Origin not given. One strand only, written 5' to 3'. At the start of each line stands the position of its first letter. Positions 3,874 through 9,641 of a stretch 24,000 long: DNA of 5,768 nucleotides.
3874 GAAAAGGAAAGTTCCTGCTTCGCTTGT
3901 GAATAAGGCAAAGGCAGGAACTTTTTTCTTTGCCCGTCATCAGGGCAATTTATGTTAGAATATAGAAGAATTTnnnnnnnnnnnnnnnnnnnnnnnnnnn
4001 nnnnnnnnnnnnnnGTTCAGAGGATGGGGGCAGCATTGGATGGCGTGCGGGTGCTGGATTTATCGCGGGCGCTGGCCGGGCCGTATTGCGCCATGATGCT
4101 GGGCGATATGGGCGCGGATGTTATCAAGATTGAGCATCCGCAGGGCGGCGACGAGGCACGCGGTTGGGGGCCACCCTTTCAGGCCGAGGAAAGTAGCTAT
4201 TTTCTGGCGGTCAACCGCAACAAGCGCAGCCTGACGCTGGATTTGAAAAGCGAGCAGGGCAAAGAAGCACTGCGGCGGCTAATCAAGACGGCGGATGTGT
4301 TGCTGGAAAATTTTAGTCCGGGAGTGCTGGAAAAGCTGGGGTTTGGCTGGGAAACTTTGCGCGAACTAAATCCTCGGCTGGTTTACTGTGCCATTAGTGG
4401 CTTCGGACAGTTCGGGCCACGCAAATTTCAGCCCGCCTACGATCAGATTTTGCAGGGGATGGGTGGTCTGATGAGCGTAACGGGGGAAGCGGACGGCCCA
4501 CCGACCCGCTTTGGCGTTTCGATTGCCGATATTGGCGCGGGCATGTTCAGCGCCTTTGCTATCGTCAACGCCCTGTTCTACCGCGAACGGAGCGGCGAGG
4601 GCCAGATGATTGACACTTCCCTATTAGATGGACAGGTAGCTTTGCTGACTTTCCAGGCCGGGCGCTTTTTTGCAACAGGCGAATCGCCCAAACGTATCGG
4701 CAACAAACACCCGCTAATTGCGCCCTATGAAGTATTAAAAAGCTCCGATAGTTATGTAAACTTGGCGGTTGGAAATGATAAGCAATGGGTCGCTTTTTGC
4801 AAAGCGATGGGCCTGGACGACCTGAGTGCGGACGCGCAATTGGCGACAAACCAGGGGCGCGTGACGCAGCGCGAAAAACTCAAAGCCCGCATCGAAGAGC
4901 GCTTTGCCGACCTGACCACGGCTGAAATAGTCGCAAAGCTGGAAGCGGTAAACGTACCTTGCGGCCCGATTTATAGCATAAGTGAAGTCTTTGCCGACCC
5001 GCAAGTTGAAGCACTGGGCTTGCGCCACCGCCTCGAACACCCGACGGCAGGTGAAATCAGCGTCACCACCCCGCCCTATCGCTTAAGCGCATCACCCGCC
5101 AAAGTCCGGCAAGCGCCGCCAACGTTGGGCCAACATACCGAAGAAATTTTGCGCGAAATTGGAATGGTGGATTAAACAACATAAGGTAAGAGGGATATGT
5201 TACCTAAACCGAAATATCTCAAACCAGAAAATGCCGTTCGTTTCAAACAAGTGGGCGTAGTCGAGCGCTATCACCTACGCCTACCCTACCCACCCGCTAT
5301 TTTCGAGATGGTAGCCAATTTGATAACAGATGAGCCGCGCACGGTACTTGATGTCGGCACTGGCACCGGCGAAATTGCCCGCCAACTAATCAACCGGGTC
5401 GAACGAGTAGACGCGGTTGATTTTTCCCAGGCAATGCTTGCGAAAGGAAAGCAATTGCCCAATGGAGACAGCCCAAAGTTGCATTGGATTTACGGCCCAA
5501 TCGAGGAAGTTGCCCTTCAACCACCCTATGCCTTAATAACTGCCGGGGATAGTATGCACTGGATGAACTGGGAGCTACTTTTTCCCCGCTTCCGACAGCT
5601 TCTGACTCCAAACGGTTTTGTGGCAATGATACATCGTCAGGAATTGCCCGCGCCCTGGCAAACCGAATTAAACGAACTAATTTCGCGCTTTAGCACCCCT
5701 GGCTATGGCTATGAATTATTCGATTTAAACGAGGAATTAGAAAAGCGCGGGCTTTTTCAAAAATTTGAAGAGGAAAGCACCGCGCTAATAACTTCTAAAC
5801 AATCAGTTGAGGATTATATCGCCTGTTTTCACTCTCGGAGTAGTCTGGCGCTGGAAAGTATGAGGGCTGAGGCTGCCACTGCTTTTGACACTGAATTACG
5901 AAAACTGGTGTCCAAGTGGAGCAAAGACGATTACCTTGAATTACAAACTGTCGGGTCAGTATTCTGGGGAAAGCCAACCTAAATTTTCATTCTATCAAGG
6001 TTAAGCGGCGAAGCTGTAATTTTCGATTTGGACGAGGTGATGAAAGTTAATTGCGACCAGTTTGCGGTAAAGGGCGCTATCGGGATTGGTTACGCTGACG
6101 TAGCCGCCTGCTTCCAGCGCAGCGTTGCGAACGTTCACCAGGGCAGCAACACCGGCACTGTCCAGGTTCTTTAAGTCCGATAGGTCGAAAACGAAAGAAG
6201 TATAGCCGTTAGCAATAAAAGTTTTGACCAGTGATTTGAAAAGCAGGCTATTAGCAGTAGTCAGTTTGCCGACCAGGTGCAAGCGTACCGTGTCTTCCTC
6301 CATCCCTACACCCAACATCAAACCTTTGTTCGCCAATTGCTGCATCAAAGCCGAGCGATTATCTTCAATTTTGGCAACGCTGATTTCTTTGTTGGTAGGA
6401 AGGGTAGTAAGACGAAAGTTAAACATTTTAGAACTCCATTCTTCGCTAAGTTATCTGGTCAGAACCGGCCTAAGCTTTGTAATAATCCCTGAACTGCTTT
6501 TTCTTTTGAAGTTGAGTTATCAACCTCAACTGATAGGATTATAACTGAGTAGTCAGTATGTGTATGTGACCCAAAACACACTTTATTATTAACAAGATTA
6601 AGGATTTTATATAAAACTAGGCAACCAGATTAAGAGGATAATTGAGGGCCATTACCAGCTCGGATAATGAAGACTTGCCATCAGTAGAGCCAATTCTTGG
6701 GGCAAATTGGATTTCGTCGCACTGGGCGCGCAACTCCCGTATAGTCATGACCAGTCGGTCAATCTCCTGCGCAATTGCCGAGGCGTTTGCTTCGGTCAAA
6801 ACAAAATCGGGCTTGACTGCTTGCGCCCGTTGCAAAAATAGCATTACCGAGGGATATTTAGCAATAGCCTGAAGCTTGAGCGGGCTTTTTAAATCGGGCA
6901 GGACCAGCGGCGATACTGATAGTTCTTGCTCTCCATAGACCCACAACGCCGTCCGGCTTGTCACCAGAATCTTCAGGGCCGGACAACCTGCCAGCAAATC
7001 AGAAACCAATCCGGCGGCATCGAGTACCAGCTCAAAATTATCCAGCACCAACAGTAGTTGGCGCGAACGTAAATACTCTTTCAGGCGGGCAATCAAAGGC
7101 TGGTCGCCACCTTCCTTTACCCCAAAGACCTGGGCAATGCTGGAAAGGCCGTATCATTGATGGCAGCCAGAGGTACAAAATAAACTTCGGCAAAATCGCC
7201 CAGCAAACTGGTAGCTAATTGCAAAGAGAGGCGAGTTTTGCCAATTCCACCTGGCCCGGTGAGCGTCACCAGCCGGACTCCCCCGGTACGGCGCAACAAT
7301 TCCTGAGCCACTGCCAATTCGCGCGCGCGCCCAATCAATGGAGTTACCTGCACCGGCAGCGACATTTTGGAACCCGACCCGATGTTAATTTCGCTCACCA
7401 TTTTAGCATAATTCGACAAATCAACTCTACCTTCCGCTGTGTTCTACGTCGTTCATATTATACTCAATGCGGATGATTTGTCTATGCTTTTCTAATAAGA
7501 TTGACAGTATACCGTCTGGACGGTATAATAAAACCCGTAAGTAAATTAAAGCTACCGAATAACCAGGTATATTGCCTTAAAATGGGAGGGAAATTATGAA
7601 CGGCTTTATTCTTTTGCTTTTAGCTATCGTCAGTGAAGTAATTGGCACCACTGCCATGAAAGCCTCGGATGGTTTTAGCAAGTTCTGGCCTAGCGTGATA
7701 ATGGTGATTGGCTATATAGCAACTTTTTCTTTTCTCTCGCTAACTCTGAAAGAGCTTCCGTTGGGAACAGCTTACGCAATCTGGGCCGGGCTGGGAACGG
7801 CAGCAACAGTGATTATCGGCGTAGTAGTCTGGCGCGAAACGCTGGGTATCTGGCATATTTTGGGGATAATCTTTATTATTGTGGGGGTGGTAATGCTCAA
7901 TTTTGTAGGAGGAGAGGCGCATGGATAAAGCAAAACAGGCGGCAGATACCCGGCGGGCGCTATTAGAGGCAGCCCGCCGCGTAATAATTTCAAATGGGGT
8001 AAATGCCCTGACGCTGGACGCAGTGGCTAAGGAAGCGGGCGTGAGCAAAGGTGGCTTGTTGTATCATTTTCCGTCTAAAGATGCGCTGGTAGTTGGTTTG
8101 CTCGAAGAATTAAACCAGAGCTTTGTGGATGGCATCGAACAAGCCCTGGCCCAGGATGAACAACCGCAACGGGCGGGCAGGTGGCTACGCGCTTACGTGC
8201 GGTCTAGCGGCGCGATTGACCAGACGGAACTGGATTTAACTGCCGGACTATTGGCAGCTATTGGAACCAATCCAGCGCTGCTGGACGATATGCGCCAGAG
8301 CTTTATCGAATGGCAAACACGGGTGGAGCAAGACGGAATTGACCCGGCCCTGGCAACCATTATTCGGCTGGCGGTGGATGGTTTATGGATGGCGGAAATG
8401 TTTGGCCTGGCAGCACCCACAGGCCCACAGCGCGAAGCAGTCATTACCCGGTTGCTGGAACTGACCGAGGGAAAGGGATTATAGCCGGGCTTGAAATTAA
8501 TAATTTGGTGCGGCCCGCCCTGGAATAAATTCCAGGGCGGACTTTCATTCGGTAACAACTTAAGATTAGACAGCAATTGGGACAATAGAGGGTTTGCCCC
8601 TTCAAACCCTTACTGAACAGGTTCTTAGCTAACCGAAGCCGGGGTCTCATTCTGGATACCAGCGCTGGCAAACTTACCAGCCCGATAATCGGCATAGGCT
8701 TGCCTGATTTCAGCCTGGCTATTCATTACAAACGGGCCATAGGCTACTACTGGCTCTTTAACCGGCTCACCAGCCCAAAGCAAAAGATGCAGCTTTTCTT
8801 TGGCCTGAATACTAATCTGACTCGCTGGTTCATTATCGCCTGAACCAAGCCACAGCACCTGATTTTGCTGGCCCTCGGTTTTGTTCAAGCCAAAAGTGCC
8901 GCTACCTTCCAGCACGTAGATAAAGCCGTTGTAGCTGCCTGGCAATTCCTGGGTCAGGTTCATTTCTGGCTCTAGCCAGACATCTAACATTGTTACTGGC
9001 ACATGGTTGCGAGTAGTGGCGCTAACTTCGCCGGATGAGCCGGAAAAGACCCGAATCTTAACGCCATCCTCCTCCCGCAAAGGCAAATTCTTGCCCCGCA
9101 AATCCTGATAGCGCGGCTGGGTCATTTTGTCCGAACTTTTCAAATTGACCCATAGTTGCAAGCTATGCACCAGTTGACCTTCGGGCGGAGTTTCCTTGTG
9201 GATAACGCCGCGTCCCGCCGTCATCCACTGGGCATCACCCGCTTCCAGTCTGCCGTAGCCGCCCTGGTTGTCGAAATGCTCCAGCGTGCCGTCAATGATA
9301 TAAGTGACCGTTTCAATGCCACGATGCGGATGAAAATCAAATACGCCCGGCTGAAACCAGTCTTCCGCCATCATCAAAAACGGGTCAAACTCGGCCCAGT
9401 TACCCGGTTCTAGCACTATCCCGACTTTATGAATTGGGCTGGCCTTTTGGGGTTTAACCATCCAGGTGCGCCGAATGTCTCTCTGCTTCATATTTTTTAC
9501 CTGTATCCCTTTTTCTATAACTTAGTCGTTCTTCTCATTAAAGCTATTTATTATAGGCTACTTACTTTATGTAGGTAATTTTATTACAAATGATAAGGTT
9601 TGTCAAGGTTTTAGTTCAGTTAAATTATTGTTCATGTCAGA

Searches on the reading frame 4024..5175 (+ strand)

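Call 34: search_protein_families(library=pfam, proteins=[window:4024-5175:+], max_evalue=0.001)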
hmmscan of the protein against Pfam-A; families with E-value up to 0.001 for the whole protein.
window:4024-5175:+ (383 aa): 1 family
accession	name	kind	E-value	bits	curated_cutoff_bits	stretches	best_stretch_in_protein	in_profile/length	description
PF02515.22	CoA_transf_3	-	3.9e-140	467.6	23.3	1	5-372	1-366/366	CoA-transferase family III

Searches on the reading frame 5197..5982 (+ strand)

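Call 34: search_protein_families(library=pfam, proteins=[window:5197-5982:+], max_evalue=0.001)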
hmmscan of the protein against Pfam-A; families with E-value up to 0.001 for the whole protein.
window:5197-5982:+ (261 aa): 7 families
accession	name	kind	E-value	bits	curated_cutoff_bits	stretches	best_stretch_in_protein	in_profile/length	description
PF13649.12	Methyltransf_25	-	5.3e-13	49.9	27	1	50-140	1-97/97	Methyltransferase domain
PF08242.18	Methyltransf_12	-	2.7e-09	38.1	30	1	51-141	1-97/98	Methyltransferase domain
PF08241.18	Methyltransf_11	-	3.9e-09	37.5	21.2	1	51-143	1-94/95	Methyltransferase domain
PF13489.12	Methyltransf_23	-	5.2e-07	30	27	1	44-143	20-115/164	Methyltransferase domain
PF13847.12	Methyltransf_31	-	2.6e-05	24.4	27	1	49-164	6-130/145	Methyltransferase domain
PF05219.18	DREV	-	0.00033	20.3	26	1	46-84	94-132/265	DREV methyltransferase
PF01209.24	Ubie_methyltran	-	0.00045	20.1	20.1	1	45-87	46-92/233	ubiE/COQ5 methyltransferase family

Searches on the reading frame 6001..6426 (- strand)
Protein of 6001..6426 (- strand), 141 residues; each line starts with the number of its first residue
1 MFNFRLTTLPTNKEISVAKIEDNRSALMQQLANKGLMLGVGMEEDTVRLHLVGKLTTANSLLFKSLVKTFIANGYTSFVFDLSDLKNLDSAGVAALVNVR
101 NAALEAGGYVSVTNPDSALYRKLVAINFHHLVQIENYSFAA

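Call 34: search_protein_families(library=pfam, proteins=[window:6001-6426:-], max_evalue=0.001)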
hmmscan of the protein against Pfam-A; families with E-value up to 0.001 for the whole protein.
window:6001-6426:- (141 aa): 2 families
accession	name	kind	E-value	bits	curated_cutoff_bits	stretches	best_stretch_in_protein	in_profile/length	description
PF01740.26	STAS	-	5.6e-14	52.2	22.6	1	45-135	9-100/106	STAS domain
PF13466.11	STAS_2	-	2.9e-09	37.4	29.2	1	49-123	1-74/80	STAS domain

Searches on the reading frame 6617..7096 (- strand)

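Call 34: search_protein_families(library=pfam, proteins=[window:6617-7096:-], max_evalue=0.001)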
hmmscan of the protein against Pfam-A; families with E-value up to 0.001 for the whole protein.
window:6617-7096:- (159 aa): 0 families

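Call 85: search_protein_families(library=phrogs, proteins=[window:6617-7096:-], max_evalue=0.01)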
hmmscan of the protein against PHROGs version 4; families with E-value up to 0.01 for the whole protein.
window:6617-7096:- (159 aa): 1 family
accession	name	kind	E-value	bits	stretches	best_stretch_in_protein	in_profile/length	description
phrog_24039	-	unknown function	0.0018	17.7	1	5-61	291-345/780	-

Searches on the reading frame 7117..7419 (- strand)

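Call 34: search_protein_families(library=pfam, proteins=[window:7117-7419:-], max_evalue=0.001)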
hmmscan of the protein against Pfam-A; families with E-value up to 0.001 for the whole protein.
window:7117-7419:- (100 aa): 2 families
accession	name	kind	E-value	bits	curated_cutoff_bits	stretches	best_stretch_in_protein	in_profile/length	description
PF13191.12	AAA_16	-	3e-08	34.8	32.6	1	27-84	1-63/167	AAA ATPase domain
PF20720.3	nSTAND3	-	0.00069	19.8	27.2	1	49-81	18-50/155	Novel STAND NTPase 3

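Call 85: search_protein_families(library=phrogs, proteins=[window:7117-7419:-], max_evalue=0.01)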
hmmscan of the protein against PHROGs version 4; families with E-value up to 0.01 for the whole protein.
window:7117-7419:- (100 aa): 2 families
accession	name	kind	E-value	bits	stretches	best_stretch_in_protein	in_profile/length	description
phrog_24039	-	unknown function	0.00012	21.7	1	26-75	185-232/780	-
phrog_6841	-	unknown function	0.0036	17.2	1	5-73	12-79/470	-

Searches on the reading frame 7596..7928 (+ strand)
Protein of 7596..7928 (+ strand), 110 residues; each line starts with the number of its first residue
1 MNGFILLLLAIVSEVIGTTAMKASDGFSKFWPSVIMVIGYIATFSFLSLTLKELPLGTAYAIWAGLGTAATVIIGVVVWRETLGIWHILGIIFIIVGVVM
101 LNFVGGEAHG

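Call 34: search_protein_families(library=pfam, proteins=[window:7596-7928:+], max_evalue=0.001)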
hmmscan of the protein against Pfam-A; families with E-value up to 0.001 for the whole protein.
window:7596-7928:+ (110 aa): 2 families
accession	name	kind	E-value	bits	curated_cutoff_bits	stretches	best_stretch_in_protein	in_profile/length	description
PF00893.25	Multi_Drug_Res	-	2.9e-29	101.9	23.7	1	3-94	2-93/93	Small Multidrug Resistance protein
PF00892.27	EamA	-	0.00014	22.6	28.2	1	9-102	48-134/135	EamA-like transporter family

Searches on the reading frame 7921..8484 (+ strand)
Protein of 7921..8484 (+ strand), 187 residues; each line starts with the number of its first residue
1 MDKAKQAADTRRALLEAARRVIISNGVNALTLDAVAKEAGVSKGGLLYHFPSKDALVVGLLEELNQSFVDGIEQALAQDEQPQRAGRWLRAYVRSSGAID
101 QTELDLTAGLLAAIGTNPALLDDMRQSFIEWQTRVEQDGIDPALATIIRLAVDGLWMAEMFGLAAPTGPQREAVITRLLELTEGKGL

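Call 34: search_protein_families(library=pfam, proteins=[window:7921-8484:+], max_evalue=0.001)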
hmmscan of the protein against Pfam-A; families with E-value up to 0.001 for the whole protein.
window:7921-8484:+ (187 aa): 2 families
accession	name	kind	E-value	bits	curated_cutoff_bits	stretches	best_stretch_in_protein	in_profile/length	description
PF17937.6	TetR_C_28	-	1.4e-31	109.1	26.4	1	86-183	1-96/96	Tetracyclin repressor-like, C-terminal domain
PF00440.29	TetR_N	-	4.2e-16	58.9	24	1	14-57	1-44/47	Bacterial regulatory proteins, tetR family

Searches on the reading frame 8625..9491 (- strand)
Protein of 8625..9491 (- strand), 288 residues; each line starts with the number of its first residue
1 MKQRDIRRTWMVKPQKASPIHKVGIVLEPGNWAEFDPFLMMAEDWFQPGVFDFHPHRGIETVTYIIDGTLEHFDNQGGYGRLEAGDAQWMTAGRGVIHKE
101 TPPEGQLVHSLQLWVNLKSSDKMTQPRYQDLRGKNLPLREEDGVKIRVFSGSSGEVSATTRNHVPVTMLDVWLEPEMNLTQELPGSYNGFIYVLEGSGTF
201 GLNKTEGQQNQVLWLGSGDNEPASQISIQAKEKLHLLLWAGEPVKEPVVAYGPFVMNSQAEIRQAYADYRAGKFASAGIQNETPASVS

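Call 34: search_protein_families(library=pfam, proteins=[window:8625-9491:-], max_evalue=0.001)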
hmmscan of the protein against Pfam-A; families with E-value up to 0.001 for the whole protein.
window:8625-9491:- (288 aa): 2 families
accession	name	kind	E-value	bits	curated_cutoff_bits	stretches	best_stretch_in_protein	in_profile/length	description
PF05726.19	Pirin_C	-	9.2e-30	103.5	27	1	168-274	1-102/103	Pirin C-terminal cupin domain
PF02678.22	Pirin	-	1.2e-24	86.8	26.1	1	44-115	37-108/108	Pirin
